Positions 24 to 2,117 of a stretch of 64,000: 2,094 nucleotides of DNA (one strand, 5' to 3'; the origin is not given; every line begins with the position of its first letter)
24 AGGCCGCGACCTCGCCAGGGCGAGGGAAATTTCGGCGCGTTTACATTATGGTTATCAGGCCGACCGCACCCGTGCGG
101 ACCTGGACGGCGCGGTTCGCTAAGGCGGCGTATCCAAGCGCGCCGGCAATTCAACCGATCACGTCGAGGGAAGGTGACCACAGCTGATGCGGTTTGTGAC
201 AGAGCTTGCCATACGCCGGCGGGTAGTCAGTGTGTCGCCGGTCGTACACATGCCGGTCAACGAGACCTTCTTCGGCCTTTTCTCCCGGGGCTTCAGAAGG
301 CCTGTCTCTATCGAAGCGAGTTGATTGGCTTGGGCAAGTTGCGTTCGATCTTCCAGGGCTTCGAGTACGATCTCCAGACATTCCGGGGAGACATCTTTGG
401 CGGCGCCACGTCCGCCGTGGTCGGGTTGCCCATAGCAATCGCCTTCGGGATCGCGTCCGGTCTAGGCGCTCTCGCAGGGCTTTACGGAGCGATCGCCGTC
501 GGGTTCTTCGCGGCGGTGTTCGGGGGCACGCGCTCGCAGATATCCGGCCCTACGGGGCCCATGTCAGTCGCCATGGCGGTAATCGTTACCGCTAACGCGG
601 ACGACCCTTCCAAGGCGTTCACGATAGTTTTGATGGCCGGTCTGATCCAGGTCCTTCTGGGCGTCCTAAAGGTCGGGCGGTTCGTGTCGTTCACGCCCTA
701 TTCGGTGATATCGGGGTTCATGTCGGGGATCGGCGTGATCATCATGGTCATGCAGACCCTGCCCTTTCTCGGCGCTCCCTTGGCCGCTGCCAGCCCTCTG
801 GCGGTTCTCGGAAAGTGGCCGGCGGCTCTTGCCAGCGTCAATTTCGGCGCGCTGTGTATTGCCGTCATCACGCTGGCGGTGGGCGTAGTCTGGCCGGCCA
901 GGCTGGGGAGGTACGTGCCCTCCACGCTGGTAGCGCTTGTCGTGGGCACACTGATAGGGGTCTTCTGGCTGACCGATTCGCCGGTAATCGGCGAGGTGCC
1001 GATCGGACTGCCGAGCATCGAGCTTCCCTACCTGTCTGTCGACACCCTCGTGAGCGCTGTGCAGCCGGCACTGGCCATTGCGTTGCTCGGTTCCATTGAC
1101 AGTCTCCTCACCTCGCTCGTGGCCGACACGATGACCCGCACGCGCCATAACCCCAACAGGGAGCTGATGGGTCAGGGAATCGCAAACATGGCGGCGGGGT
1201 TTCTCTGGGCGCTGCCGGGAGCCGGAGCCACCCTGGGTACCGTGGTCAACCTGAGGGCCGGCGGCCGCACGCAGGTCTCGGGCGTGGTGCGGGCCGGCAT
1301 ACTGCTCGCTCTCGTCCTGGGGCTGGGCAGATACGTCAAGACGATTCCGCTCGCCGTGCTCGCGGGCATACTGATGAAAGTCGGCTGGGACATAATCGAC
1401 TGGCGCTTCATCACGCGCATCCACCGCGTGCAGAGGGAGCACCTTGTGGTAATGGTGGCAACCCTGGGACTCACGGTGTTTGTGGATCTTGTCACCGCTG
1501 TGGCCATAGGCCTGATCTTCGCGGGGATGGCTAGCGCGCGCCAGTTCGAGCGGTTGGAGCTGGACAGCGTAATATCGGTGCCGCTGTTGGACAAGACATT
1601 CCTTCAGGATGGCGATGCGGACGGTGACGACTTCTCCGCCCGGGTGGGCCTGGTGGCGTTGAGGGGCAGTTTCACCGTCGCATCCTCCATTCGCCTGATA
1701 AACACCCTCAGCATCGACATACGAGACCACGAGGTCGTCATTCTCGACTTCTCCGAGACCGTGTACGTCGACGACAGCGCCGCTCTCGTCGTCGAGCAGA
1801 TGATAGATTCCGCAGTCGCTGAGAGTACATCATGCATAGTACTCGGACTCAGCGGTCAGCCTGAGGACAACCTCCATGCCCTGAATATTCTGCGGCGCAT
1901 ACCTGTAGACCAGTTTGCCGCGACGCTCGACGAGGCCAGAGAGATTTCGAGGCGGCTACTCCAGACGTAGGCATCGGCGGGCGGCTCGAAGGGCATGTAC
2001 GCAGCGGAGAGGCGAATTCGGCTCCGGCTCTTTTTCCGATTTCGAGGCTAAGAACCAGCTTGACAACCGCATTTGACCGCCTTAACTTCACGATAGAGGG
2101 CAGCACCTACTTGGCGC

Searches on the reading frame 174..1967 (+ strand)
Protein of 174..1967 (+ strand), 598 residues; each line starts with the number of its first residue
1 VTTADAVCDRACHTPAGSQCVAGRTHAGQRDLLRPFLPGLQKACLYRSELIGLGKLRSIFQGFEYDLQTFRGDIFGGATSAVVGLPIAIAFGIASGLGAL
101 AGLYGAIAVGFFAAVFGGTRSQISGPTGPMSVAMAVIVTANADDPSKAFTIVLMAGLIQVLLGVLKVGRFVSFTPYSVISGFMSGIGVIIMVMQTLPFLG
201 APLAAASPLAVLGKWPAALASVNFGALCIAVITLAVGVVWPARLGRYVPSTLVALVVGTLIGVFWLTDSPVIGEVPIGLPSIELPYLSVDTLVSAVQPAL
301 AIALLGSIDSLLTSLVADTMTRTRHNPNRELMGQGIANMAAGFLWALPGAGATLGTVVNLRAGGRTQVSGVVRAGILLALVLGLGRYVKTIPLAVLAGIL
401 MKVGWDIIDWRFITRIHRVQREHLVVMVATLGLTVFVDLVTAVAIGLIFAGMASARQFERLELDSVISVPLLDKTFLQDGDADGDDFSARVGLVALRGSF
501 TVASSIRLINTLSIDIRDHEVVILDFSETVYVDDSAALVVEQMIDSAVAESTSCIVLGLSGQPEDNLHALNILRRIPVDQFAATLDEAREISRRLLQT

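Call 16: search_protein_families(library=pfam, proteins=[window:174-1967:+], max_evalue=0.0001)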
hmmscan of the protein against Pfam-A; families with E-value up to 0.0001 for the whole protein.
window:174-1967:+ (598 aa): 2 families
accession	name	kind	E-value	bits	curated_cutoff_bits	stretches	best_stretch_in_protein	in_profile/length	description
PF00916.26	Sulfate_transp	-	2.2e-81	274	23.2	1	70-430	1-380/380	Sulfate permease family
PF01740.26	STAS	-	4.1e-07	30.2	22.6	1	490-588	9-106/106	STAS domain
